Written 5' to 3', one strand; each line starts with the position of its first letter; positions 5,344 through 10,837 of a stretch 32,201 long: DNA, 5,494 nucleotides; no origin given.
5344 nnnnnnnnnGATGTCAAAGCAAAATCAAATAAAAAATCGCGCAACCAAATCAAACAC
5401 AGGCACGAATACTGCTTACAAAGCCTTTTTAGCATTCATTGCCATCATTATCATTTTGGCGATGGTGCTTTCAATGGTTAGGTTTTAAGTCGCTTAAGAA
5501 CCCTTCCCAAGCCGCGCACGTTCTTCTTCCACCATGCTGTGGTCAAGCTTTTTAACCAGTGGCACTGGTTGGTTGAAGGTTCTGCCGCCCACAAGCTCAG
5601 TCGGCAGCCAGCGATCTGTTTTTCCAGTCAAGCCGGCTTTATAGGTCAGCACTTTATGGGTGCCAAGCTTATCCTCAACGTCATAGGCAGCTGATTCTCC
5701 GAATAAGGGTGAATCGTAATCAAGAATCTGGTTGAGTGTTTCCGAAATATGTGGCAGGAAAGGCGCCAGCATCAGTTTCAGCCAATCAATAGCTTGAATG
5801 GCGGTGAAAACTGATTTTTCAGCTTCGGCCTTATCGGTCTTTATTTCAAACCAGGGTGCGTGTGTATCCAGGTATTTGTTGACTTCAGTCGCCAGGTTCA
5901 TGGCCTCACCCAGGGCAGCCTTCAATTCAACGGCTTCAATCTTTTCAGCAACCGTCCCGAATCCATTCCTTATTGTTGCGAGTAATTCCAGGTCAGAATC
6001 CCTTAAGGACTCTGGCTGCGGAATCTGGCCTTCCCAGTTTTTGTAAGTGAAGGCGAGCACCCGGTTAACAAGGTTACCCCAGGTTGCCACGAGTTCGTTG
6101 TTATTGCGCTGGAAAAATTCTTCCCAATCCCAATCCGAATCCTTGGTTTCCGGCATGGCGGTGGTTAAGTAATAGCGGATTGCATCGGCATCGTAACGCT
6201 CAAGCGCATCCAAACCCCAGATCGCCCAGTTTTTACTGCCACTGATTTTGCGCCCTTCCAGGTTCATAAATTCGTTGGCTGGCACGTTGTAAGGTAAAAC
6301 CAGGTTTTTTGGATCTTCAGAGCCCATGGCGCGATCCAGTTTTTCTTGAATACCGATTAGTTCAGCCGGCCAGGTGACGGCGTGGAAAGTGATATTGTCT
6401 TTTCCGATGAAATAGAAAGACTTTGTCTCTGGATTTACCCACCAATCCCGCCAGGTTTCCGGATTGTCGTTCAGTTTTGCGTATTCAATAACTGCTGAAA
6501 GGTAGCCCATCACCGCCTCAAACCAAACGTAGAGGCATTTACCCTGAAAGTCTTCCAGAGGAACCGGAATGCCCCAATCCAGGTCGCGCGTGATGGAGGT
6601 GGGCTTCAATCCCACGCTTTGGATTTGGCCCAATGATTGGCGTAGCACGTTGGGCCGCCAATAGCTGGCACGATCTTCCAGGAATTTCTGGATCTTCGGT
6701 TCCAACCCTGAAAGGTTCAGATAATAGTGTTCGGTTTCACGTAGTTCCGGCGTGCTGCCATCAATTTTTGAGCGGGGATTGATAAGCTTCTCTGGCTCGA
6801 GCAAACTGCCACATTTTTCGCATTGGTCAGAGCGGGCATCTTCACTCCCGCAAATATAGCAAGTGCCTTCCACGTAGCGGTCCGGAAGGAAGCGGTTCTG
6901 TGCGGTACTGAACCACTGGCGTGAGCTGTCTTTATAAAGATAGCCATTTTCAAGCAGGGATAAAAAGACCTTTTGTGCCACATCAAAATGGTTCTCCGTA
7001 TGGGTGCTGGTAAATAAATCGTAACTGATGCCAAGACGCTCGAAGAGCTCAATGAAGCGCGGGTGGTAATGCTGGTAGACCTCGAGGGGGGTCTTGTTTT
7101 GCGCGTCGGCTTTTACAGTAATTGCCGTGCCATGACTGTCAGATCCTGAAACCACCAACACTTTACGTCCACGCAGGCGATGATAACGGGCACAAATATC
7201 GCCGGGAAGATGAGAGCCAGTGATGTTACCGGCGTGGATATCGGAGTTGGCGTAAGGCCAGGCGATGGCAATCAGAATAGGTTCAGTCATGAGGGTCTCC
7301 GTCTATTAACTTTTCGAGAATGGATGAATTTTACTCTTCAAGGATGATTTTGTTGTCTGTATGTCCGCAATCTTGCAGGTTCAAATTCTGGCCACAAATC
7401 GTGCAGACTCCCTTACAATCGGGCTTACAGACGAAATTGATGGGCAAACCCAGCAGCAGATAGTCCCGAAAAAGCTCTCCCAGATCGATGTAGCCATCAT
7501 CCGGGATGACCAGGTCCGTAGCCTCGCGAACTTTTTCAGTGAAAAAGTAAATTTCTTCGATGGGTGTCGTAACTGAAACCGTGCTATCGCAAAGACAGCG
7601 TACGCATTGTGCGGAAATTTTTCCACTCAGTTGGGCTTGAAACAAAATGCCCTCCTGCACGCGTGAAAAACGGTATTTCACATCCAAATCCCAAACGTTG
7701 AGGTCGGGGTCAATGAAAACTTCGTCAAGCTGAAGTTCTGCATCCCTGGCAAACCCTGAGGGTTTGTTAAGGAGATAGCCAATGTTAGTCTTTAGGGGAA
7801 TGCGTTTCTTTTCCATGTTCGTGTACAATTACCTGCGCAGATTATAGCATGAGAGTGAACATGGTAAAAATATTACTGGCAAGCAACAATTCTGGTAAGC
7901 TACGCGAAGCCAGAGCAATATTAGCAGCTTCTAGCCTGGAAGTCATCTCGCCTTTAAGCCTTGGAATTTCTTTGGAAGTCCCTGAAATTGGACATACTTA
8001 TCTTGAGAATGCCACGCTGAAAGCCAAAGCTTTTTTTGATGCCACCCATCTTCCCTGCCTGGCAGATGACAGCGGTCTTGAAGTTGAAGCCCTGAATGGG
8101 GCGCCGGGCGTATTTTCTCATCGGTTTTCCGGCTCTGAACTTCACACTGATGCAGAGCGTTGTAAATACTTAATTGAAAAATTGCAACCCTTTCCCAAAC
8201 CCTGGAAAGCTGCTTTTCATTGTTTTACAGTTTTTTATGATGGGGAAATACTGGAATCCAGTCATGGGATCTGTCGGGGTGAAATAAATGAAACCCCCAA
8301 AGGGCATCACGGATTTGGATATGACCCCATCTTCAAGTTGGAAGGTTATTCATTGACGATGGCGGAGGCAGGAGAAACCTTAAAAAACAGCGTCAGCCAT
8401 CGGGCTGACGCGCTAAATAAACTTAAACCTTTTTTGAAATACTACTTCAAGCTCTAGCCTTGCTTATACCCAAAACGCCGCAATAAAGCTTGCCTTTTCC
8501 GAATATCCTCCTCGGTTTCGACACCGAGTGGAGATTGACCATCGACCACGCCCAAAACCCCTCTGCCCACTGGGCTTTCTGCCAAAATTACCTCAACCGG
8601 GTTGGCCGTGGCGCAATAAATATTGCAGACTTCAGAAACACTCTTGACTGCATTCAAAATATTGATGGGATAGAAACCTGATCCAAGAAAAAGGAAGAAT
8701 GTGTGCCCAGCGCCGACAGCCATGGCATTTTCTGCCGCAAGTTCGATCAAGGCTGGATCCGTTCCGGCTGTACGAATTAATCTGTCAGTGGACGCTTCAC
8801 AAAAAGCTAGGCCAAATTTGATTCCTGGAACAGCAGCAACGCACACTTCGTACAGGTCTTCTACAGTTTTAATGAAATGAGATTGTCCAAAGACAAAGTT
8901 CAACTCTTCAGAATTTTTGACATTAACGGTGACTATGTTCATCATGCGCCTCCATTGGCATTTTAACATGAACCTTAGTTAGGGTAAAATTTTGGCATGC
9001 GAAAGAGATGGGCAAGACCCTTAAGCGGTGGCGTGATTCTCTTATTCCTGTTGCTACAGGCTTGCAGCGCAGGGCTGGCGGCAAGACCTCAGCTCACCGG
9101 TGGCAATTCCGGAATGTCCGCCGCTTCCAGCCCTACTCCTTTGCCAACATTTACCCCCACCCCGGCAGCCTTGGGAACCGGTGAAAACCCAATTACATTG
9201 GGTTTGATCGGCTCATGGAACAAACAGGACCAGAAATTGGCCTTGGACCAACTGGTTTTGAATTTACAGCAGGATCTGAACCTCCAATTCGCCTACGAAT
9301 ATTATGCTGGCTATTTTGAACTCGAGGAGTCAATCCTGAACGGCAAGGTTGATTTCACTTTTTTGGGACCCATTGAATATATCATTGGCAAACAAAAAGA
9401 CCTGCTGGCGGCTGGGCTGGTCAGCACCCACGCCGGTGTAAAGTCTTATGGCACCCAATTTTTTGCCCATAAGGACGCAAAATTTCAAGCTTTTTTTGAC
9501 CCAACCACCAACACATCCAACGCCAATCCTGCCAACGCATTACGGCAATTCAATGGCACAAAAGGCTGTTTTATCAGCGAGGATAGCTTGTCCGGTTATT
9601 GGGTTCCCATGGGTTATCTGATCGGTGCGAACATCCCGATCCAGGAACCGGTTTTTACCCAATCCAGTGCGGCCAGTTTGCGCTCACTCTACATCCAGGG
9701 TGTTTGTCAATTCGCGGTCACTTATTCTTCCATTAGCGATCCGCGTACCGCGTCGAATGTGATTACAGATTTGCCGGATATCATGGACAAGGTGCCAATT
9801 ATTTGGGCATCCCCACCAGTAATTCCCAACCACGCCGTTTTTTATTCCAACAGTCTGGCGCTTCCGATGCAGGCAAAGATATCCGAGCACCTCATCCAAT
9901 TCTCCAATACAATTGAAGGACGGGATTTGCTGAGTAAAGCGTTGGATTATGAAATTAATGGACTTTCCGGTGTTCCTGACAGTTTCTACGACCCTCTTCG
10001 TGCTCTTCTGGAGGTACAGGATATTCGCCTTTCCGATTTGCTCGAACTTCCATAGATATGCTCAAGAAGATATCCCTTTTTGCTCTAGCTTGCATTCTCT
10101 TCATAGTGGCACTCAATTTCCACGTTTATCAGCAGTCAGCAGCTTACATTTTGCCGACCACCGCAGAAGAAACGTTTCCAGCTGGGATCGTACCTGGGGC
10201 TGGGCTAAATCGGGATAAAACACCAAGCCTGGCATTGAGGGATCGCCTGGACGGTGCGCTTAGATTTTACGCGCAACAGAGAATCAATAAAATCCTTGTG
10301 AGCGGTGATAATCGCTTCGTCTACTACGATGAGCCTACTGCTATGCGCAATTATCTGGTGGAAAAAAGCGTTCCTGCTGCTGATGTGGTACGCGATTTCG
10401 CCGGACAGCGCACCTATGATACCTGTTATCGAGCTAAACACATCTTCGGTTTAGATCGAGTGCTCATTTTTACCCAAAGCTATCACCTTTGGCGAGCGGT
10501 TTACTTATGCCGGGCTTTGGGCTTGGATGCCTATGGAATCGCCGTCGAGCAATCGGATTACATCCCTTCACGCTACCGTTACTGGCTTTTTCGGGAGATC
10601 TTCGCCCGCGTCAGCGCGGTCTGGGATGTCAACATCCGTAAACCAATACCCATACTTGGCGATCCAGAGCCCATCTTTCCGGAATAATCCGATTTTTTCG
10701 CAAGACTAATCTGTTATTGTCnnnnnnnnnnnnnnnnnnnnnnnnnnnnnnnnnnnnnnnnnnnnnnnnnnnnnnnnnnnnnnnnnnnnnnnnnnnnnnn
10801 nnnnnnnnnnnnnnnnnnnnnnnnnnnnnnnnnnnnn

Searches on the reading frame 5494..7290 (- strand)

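Call 61: search_protein_families(library=pfam, proteins=[window:5494-7290:-], max_evalue=0.001)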
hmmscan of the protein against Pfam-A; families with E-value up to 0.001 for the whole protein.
window:5494-7290:- (598 aa): 5 families
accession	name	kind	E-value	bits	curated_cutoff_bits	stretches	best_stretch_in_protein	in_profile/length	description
PF09334.17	tRNA-synt_1g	-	5.1e-140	467.1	20.1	1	5-412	1-391/391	tRNA synthetases class I (M)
PF00133.28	tRNA-synt_1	-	1.6e-15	57.3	22.7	1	6-245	26-245/414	tRNA synthetases class I (I, L, M and V)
PF19303.5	Anticodon_3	-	8e-12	45.7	23.5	1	423-528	1-106/152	Anticodon binding domain of methionyl tRNA ligase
PF08264.19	Anticodon_1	-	3.7e-07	30.6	25.1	1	436-526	4-89/148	Anticodon-binding domain of tRNA ligase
PF01406.26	tRNA-synt_1e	-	5.1e-05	23.2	27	0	17-130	22-134/301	tRNA synthetases class I (C) catalytic domain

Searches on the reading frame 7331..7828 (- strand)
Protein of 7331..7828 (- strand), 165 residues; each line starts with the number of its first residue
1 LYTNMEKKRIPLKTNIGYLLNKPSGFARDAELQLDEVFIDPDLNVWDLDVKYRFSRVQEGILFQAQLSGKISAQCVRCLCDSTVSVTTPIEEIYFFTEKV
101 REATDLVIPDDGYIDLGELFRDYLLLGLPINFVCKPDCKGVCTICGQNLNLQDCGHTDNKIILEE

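Call 61: search_protein_families(library=pfam, proteins=[window:7331-7828:-], max_evalue=0.001)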
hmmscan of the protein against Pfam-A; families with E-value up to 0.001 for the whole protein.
window:7331-7828:- (165 aa): 1 family
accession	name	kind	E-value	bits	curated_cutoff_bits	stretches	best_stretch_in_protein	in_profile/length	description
PF02620.22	YceD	-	1.1e-18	67.8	33.2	1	64-160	2-107/119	Large ribosomal RNA subunit accumulation protein YceD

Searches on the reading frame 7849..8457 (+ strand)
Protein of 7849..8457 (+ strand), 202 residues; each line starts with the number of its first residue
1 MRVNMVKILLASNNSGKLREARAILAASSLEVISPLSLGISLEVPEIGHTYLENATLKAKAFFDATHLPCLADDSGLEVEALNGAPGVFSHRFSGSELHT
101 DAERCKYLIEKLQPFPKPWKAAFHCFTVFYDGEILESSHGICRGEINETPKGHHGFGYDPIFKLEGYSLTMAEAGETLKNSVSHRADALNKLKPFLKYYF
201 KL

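Call 61: search_protein_families(library=pfam, proteins=[window:7849-8457:+], max_evalue=0.001)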
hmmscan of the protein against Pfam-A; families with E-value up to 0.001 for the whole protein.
window:7849-8457:+ (202 aa): 1 family
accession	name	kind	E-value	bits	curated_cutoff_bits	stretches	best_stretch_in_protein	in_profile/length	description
PF01725.21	Ham1p_like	-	1.1e-54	185.6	22.5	1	8-194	1-185/186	Ham1 family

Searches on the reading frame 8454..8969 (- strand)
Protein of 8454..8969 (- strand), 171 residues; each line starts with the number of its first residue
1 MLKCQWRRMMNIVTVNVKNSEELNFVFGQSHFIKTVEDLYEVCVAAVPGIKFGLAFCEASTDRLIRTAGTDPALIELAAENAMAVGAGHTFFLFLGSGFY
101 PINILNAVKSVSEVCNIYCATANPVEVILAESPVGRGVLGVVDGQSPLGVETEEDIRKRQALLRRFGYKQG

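Call 61: search_protein_families(library=pfam, proteins=[window:8454-8969:-], max_evalue=0.001)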
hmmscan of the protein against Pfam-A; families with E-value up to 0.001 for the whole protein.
window:8454-8969:- (171 aa): 1 family
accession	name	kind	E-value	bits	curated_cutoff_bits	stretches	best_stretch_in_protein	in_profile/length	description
PF04008.19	Adenosine_kin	-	2.8e-70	235.5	25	1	15-169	1-154/154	Adenosine specific kinase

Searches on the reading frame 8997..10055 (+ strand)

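Call 61: search_protein_families(library=pfam, proteins=[window:8997-10055:+], max_evalue=0.001)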
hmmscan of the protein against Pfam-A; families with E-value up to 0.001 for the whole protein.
window:8997-10055:+ (352 aa): 1 family
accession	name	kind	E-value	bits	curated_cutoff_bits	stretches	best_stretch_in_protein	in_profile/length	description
PF12974.12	Phosphonate-bd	-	5.7e-26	91.8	27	1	76-315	9-229/242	ABC transporter, phosphonate, periplasmic substrate-binding protein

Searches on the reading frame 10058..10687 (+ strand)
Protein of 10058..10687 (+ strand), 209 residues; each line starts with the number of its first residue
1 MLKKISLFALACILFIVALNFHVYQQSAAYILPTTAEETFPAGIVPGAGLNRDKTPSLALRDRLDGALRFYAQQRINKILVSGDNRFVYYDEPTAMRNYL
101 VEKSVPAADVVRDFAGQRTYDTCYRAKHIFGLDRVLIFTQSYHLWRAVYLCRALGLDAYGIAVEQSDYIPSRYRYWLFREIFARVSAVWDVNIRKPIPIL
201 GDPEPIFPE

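Call 61: search_protein_families(library=pfam, proteins=[window:10058-10687:+], max_evalue=0.001)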
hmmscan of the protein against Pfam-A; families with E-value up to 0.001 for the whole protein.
window:10058-10687:+ (209 aa): 1 family
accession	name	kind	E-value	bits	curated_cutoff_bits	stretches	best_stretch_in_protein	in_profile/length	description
PF02698.23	DUF218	-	1.2e-19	71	27.6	1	44-171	4-114/133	DUF218 domain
